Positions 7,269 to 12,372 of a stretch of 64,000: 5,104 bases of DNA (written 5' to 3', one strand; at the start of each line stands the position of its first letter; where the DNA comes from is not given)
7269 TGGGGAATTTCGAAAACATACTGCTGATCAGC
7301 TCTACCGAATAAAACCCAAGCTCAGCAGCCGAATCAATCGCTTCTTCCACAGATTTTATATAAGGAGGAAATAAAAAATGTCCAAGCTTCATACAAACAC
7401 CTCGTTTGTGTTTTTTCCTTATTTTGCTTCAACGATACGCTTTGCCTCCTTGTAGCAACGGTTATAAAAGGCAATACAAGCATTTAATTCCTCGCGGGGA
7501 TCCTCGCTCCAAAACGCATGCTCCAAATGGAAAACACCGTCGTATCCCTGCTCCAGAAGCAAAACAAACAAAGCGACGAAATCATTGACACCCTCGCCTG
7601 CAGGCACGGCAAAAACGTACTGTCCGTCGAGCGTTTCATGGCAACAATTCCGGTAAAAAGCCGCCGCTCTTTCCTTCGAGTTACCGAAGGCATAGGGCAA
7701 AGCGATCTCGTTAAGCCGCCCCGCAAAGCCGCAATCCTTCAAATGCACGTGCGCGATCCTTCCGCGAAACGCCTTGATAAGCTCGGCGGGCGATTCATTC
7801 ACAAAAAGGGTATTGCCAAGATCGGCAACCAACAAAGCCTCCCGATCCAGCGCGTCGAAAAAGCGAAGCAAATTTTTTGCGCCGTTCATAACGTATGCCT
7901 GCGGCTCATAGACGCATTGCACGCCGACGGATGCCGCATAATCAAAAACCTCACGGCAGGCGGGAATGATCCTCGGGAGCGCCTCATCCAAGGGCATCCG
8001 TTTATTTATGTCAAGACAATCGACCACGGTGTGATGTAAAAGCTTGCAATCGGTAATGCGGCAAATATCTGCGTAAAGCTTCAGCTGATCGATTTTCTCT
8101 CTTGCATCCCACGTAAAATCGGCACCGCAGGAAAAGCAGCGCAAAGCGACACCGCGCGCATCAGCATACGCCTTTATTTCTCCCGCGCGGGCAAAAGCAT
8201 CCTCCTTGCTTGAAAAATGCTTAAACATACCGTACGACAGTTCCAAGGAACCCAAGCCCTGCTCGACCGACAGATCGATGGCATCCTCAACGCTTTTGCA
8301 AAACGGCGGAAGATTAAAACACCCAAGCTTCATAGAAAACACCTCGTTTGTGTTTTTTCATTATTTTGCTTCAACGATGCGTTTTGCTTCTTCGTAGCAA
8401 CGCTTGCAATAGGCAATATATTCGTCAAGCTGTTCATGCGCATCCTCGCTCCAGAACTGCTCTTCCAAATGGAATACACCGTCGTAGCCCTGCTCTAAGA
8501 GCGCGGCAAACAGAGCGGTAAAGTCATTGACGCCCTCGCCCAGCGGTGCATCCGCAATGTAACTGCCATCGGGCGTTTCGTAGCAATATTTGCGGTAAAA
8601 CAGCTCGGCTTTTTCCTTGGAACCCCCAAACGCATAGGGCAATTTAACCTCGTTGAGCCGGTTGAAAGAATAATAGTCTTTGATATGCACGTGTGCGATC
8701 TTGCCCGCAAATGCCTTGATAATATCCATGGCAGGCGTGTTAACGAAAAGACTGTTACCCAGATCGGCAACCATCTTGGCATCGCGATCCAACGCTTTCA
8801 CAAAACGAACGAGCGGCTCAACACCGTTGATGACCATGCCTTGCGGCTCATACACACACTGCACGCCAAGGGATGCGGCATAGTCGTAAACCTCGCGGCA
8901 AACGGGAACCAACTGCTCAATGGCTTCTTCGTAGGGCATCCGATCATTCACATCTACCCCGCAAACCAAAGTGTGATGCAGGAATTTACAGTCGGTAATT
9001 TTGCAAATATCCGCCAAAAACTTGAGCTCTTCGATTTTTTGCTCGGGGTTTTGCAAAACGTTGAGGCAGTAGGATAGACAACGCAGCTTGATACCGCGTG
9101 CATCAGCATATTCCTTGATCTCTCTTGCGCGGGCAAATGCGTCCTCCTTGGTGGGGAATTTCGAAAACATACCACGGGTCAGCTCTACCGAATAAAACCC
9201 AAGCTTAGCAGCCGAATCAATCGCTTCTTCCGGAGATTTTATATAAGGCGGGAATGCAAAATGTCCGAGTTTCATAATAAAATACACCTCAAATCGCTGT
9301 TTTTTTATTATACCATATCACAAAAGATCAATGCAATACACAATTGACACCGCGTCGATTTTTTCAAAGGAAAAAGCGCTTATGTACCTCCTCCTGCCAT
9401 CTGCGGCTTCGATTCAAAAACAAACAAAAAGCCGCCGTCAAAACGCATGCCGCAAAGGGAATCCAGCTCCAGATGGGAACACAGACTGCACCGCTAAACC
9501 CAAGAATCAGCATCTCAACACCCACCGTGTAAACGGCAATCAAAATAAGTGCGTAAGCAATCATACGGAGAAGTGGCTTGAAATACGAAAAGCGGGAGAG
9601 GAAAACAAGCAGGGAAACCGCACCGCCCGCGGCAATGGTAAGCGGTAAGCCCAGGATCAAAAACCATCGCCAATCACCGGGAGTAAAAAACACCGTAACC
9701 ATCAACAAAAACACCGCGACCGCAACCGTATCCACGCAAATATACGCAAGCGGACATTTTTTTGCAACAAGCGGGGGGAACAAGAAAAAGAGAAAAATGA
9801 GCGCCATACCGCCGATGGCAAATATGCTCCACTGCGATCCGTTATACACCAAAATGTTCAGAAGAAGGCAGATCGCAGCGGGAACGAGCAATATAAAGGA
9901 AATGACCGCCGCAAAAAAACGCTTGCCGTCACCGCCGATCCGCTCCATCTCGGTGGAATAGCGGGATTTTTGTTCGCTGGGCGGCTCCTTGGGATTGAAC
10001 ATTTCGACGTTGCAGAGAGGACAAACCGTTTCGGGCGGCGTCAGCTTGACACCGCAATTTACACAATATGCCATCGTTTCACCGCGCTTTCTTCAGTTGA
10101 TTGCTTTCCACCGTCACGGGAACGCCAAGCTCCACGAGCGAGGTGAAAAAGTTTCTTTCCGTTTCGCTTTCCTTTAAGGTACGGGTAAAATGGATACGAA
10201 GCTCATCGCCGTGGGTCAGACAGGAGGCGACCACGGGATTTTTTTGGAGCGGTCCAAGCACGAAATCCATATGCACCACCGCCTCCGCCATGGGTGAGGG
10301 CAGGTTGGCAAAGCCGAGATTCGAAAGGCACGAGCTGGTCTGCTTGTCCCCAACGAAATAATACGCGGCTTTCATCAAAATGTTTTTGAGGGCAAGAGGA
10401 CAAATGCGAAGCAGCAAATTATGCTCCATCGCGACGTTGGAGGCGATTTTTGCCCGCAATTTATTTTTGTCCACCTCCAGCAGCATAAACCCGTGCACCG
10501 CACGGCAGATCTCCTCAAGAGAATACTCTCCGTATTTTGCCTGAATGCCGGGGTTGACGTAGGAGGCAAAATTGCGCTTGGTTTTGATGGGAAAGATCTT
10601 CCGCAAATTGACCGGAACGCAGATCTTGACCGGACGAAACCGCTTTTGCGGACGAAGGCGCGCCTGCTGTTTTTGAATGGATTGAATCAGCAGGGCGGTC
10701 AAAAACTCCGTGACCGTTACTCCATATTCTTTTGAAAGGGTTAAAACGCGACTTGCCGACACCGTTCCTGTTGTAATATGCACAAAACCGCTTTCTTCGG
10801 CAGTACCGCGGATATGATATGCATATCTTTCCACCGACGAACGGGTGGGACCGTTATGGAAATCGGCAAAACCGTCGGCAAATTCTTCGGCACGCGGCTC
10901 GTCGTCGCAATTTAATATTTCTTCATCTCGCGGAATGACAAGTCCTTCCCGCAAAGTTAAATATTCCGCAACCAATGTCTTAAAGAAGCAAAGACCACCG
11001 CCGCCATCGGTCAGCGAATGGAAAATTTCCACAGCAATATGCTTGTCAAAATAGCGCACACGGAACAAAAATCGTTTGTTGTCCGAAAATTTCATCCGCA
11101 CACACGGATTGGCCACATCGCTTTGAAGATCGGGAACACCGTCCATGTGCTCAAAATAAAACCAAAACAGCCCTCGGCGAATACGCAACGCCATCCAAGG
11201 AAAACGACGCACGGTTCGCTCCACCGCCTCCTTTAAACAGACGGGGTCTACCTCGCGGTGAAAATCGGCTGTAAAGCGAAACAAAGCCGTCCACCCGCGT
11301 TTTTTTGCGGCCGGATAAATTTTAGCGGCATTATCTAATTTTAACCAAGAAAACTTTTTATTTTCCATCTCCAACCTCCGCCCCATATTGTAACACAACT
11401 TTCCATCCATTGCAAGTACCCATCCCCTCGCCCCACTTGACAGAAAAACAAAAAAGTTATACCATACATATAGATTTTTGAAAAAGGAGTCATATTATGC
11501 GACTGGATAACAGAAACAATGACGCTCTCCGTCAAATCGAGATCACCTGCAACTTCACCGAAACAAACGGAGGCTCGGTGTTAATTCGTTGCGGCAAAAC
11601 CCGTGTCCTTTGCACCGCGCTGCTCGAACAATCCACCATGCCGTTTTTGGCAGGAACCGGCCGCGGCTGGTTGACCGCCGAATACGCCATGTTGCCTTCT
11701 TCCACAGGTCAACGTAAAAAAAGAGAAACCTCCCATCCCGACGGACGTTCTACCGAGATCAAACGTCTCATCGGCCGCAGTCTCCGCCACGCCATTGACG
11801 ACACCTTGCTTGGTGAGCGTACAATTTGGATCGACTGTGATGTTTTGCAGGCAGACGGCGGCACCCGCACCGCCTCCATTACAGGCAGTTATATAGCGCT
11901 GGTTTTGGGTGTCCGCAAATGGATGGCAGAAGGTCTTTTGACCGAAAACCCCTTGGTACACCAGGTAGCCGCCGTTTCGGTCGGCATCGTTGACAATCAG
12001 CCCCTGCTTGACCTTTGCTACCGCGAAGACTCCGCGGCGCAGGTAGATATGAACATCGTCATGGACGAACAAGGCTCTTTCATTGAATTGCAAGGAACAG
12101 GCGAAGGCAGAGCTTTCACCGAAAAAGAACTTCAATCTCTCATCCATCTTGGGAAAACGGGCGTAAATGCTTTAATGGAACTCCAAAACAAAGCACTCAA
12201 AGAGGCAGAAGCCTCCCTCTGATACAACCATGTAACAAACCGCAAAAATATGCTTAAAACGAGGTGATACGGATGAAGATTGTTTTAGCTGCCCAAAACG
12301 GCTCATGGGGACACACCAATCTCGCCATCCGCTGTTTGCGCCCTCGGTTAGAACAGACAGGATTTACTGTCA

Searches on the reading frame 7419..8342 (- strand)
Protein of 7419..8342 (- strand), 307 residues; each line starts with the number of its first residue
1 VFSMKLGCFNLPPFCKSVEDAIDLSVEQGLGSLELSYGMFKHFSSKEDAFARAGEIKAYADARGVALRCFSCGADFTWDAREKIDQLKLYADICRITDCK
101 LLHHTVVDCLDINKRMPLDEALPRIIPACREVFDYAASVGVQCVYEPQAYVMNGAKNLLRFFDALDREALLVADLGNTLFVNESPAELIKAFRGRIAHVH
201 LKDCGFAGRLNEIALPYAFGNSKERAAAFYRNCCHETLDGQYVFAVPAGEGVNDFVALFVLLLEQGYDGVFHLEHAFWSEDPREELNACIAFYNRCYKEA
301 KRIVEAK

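Call 7: search_protein_families(library=pfam, proteins=[window:7419-8342:-], max_evalue=0.001)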
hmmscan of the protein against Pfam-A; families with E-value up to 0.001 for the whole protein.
window:7419-8342:- (307 aa): 1 family
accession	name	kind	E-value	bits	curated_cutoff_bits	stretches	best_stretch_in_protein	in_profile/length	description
PF01261.30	AP_endonuc_2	-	6e-21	75.7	31.1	1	26-280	5-237/249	Xylose isomerase-like TIM barrel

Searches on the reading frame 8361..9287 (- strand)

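Call 7: search_protein_families(library=pfam, proteins=[window:8361-9287:-], max_evalue=0.001)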
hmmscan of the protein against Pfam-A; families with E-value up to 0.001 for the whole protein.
window:8361-9287:- (308 aa): 1 family
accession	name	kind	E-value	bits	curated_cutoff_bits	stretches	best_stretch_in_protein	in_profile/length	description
PF01261.30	AP_endonuc_2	-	6.6e-27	95.2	31.1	1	24-290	2-242/249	Xylose isomerase-like TIM barrel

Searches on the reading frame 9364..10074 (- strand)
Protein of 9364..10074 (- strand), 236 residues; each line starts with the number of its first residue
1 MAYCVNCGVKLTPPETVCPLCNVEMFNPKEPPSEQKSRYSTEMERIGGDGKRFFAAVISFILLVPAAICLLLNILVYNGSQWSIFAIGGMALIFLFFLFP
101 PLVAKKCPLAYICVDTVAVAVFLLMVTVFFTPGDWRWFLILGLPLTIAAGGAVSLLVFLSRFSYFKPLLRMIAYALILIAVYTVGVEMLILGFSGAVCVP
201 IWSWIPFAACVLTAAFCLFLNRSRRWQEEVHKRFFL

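Call 7: search_protein_families(library=pfam, proteins=[window:9364-10074:-], max_evalue=0.001)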
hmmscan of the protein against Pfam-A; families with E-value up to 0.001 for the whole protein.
window:9364-10074:- (236 aa): 1 family
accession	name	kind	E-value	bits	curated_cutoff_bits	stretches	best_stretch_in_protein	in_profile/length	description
PF19845.4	DUF6320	-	8.1e-10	39.3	29.9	1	51-235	11-185/186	Family of unknown function (DUF6320)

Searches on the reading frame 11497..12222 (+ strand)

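Call 7: search_protein_families(library=pfam, proteins=[window:11497-12222:+], max_evalue=0.001)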
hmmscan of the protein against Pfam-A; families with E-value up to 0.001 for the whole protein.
window:11497-12222:+ (241 aa): 2 families
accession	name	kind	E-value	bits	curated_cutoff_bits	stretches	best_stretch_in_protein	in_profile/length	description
PF01138.27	RNase_PH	-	2.3e-27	96.4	25.5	1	11-136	2-125/130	3' exoribonuclease family, domain 1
PF03725.20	RNase_PH_C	-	3.5e-16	59.3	20.8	1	155-221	1-66/67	3' exoribonuclease family, domain 2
